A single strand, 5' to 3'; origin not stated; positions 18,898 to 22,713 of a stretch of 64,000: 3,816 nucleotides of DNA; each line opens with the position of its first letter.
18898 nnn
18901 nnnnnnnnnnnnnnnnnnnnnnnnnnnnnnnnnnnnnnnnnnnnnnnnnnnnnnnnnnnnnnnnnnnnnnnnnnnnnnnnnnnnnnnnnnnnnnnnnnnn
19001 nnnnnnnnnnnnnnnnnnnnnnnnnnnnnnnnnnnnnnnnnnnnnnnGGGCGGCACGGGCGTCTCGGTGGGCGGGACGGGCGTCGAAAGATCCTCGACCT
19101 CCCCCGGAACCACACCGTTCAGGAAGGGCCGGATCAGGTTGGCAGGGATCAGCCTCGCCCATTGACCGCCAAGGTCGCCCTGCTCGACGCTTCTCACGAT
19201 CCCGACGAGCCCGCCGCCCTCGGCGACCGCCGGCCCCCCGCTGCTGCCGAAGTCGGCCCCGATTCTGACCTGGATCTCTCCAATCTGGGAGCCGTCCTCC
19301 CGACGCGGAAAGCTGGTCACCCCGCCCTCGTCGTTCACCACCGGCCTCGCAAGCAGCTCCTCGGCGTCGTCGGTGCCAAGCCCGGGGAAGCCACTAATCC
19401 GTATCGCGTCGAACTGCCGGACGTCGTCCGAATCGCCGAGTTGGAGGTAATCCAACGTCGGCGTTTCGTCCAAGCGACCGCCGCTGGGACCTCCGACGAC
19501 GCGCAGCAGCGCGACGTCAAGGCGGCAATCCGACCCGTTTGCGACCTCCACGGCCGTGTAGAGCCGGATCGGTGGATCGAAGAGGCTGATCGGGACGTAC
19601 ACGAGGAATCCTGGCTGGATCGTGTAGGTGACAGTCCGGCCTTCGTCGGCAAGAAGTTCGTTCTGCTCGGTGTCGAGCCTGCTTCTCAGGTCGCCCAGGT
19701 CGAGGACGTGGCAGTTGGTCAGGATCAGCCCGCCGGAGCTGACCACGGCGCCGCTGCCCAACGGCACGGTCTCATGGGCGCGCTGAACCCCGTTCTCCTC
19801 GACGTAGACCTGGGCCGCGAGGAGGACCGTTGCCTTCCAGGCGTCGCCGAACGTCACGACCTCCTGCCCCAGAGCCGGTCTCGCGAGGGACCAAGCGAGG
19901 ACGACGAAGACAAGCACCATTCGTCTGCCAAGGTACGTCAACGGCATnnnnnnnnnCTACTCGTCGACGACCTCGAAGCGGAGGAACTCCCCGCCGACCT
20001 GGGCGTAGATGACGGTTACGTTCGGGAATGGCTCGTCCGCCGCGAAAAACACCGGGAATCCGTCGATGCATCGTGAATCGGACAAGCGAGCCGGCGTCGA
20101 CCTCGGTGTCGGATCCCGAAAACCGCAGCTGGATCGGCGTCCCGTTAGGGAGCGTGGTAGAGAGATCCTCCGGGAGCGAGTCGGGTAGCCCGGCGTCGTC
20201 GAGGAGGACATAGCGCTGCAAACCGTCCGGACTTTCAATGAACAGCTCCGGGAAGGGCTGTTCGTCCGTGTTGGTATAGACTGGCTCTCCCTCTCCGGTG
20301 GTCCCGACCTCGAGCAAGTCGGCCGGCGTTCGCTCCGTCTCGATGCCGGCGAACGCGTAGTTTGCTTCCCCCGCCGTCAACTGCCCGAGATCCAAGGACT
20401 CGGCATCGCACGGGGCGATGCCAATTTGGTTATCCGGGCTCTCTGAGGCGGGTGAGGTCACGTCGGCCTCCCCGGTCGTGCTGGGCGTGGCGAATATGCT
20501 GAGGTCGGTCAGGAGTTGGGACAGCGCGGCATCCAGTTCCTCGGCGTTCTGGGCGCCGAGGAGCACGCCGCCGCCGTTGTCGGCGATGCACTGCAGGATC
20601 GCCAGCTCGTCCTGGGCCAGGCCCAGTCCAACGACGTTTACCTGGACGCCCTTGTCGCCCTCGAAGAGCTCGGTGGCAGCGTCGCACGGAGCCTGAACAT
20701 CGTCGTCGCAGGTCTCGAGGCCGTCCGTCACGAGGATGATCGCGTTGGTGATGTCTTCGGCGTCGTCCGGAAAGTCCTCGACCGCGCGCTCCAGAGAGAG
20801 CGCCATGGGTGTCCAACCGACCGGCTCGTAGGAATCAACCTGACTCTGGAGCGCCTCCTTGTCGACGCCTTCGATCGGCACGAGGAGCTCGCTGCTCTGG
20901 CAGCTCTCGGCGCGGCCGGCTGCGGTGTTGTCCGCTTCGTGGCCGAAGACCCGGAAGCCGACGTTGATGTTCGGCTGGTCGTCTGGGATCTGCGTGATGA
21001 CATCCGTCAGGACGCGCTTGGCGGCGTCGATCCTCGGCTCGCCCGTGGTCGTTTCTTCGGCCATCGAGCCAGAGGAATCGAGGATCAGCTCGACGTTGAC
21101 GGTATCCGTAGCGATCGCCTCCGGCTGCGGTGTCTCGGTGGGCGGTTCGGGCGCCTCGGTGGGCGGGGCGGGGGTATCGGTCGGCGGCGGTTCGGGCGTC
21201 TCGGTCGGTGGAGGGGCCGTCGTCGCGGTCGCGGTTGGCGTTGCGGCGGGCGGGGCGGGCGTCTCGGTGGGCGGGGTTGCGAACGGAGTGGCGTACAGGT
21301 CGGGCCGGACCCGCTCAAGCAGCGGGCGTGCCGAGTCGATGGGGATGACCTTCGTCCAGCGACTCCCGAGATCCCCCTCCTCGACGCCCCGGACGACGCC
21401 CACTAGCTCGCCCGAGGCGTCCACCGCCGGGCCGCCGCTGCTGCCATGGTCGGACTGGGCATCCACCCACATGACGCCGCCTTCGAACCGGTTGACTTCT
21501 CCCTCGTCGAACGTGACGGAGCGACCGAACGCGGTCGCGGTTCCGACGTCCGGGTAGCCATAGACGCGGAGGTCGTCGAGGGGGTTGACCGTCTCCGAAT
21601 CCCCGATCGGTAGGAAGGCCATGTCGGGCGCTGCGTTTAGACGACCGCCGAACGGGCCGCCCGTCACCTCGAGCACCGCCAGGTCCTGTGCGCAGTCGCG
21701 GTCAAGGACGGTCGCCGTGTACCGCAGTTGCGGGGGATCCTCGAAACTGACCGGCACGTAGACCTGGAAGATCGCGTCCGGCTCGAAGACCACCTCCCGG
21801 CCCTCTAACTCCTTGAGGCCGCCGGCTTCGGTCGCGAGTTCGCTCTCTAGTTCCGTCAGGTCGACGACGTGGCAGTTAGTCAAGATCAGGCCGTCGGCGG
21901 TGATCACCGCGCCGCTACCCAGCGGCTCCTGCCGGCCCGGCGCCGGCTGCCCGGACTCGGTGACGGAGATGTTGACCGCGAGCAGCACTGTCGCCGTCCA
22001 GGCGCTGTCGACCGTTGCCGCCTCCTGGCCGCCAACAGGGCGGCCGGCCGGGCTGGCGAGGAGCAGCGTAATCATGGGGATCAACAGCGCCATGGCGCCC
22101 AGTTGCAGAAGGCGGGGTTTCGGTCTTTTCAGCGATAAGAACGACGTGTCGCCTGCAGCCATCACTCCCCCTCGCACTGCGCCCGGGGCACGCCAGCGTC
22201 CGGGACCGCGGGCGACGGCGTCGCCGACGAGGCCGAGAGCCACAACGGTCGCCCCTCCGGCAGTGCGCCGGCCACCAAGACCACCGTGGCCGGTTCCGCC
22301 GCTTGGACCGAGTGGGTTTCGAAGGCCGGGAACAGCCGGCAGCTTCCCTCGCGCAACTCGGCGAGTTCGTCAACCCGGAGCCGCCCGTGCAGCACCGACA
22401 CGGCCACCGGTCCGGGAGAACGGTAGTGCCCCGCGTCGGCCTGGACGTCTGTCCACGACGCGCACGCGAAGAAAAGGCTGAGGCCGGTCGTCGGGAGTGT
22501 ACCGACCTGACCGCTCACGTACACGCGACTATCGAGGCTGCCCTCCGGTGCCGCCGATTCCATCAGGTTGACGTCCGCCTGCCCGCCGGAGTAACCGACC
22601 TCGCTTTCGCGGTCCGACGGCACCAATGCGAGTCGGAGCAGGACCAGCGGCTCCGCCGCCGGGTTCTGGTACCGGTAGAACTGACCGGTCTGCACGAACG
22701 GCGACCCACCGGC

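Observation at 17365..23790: Translationally coupled operon of two secreted trypsin-like fusion proteins (vWA and WD40/Cna-B) with two secreted or membrane accessory proteins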

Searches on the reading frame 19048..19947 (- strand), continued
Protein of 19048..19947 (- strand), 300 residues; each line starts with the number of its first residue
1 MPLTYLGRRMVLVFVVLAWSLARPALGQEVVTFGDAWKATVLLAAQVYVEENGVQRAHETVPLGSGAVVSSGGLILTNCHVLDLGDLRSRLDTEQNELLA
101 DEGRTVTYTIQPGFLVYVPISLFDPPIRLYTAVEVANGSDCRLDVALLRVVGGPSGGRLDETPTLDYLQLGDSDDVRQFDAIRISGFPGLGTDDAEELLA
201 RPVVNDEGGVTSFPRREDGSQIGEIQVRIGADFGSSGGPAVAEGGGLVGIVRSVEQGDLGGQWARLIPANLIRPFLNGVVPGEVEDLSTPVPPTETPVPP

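Call 86: find_encoding_contigs(protein=P0016, flank=8000, max_places=3)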
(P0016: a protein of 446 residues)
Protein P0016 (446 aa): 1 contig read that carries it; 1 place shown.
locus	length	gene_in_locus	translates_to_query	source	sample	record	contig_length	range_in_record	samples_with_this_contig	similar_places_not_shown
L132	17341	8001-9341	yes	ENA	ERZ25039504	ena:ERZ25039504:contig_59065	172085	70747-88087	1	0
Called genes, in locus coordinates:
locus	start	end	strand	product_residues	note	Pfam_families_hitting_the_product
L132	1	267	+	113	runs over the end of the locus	-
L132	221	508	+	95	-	-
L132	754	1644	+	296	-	PF00296:Bac_luciferase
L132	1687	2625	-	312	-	PF07366:SnoaL, PF12680:SnoaL_2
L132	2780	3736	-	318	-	-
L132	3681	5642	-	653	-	PF00211:Guanylate_cyc, PF13401:AAA_22, PF25872:HTH_77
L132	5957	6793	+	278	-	-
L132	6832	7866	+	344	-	PF07883:Cupin_2 (weak)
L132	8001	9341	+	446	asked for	PF00089:Trypsin (weak), PF13365:Trypsin_2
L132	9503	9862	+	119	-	-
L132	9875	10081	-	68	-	-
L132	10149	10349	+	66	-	-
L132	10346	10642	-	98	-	PF13377:Peripla_BP_3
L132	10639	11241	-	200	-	PF00532:Peripla_BP_1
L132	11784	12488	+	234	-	PF01547:SBP_bac_1, PF13416:SBP_bac_8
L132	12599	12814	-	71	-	-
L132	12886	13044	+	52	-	-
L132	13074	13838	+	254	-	-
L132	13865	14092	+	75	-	-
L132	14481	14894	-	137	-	-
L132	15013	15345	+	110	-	PF07944:Beta-AFase-like_GH127_cat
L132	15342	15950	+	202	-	PF07944:Beta-AFase-like_GH127_cat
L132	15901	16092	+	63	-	PF07944:Beta-AFase-like_GH127_cat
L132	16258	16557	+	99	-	PF20736:Glyco_hydro127M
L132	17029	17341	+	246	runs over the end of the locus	PF01408:GFO_IDH_MocA, PF22725:GFO_IDH_MocA_C3 (weak)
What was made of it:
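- A related assembly (L132) shows the same kind of gene splitting (a GH127 gene in four pieces, call 86).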

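Call 87: find_encoding_contigs(protein=P0011, flank=8000, max_places=3)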
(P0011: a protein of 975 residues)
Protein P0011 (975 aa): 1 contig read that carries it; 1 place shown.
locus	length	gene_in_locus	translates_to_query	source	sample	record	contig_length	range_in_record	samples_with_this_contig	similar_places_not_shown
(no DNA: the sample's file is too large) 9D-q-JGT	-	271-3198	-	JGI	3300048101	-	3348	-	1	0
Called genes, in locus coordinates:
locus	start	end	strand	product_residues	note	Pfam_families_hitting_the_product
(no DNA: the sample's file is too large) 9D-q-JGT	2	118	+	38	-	?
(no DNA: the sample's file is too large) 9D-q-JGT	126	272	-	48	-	-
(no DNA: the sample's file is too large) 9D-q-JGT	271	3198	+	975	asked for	PF00089:Trypsin (weak), PF13365:Trypsin_2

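Call 90: find_encoding_contigs(protein=P0024, flank=8000, max_places=3)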
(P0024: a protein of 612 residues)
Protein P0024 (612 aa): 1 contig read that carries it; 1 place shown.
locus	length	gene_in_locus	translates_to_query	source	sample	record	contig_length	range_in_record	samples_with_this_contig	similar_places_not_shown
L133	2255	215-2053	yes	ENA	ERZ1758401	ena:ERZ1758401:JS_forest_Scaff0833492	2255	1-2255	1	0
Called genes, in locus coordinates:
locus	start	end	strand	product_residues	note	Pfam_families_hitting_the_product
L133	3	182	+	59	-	?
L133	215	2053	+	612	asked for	PF13365:Trypsin_2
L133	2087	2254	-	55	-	?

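Call 91: find_encoding_contigs(protein=P0018, flank=8000, max_places=3)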
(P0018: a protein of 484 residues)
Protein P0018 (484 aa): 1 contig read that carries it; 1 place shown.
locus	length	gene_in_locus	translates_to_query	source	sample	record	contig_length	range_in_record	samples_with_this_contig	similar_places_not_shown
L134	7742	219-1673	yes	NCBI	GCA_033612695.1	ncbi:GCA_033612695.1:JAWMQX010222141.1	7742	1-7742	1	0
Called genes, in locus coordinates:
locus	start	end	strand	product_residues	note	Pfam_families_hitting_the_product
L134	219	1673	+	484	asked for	PF00089:Trypsin (faint), PF13365:Trypsin_2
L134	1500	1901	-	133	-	-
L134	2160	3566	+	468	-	PF13473:Cupredoxin_1 (weak)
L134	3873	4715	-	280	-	PF14023:Bestrophin-like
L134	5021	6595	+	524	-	PF03023:MurJ (weak), PF01554:MatE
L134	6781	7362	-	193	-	PF03594:BenE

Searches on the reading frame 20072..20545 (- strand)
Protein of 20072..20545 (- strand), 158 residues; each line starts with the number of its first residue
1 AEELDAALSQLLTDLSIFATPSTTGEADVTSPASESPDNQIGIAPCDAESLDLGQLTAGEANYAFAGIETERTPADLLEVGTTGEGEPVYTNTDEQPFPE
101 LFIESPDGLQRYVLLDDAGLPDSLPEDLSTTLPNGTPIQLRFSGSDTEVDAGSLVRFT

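Call 59: find_related_loci(query=window:20072-20545:-, collection=metagenome_contigs, flank=10000)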
Query seq(158 aa) (158 aa) in metagenome_contigs; peptide patterns used: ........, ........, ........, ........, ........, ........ (x = any residue, [..] = any of these).
600 stretches matched a pattern, but none encodes a relative of the query by tblastn (E <= 1e-3).
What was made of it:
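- Tried and rejected: A metagenome scan with the g2 orphan C-terminus found nothing (call 59).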

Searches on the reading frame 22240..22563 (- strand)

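Call 75: search_protein_families(library=pfam, proteins=[window:22240-22563:-], max_evalue=1)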
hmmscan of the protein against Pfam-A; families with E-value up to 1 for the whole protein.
seq(108 aa): 2 families
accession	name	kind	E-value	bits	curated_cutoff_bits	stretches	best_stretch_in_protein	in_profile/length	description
PF07883.17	Cupin_2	-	0.18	12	27.2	1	50-96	17-68/70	Cupin domain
PF05726.19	Pirin_C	-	0.19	12.6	27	1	53-100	22-70/103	Pirin C-terminal cupin domain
